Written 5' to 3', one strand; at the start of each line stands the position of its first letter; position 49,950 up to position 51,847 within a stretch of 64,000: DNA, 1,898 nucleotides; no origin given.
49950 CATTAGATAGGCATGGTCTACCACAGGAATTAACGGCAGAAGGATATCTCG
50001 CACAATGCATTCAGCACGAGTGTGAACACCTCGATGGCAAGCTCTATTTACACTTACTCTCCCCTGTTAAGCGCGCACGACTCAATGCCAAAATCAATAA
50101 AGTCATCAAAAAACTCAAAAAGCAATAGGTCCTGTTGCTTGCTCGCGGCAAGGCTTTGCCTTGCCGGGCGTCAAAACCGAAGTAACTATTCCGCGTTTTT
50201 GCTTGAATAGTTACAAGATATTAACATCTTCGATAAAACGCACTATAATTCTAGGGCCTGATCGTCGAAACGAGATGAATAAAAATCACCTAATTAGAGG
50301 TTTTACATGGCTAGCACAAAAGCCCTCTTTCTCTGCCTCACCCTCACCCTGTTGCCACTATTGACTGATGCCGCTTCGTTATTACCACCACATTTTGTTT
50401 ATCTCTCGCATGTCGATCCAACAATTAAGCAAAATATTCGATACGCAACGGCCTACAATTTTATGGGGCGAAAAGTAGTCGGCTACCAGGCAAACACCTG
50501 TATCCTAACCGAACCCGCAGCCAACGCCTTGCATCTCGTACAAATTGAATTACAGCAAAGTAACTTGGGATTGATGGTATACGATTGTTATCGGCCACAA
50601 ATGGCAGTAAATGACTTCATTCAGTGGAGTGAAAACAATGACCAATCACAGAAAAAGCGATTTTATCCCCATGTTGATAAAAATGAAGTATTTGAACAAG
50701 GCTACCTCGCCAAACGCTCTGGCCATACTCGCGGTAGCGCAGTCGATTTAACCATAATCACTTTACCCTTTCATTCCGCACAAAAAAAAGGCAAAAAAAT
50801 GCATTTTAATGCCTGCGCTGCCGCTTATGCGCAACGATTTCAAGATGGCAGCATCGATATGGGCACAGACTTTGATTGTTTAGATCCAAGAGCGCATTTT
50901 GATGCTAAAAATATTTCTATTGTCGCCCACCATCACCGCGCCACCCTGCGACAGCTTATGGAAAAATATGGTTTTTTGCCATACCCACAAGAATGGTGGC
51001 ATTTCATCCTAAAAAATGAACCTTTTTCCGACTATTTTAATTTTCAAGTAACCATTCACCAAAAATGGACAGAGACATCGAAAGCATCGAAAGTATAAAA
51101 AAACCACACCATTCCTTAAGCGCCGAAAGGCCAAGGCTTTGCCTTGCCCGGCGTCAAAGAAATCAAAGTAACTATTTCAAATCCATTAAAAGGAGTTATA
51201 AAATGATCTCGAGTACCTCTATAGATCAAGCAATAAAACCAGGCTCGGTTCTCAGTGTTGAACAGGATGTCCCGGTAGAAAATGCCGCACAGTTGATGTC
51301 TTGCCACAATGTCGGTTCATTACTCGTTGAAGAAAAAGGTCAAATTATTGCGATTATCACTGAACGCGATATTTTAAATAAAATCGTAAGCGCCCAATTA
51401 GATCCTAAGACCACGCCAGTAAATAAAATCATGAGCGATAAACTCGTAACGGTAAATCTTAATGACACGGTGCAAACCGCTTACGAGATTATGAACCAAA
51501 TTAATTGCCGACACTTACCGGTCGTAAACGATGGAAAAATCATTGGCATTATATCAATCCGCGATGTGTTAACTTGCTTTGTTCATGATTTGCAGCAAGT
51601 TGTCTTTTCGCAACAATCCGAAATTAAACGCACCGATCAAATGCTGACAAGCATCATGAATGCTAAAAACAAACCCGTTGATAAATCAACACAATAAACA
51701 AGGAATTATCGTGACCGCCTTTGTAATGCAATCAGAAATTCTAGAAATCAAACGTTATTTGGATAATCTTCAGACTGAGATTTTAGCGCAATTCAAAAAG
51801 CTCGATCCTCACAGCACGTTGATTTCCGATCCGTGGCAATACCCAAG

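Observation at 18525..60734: Modular family of small palindromic intergenic repeat elements (at least 6 copies in 64 kb)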

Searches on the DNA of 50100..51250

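Call 56: search_rna_families(source=window, start=50100, end=51250, threshold=evalue, max_evalue=1)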
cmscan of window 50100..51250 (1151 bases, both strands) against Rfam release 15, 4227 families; matches with E-value up to 1: 1.
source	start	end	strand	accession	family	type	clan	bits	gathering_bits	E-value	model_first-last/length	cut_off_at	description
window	50968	51204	+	RF02970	EGFOA-assoc-1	Gene; sRNA;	-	15.9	224.5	0.088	1-250/250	no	EGFOA-assoc-1 RNA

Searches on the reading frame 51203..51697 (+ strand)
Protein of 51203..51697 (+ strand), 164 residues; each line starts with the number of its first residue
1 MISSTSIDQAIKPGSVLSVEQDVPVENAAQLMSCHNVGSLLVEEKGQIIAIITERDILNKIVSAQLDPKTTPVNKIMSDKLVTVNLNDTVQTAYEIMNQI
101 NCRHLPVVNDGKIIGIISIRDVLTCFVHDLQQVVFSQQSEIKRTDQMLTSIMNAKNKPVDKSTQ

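Call 71: find_encoding_contigs(protein=window:51203-51697:+, flank=10000, max_places=4)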
Protein window:51203-51697:+ (164 aa): no gene with exactly this product is on record in the collection.
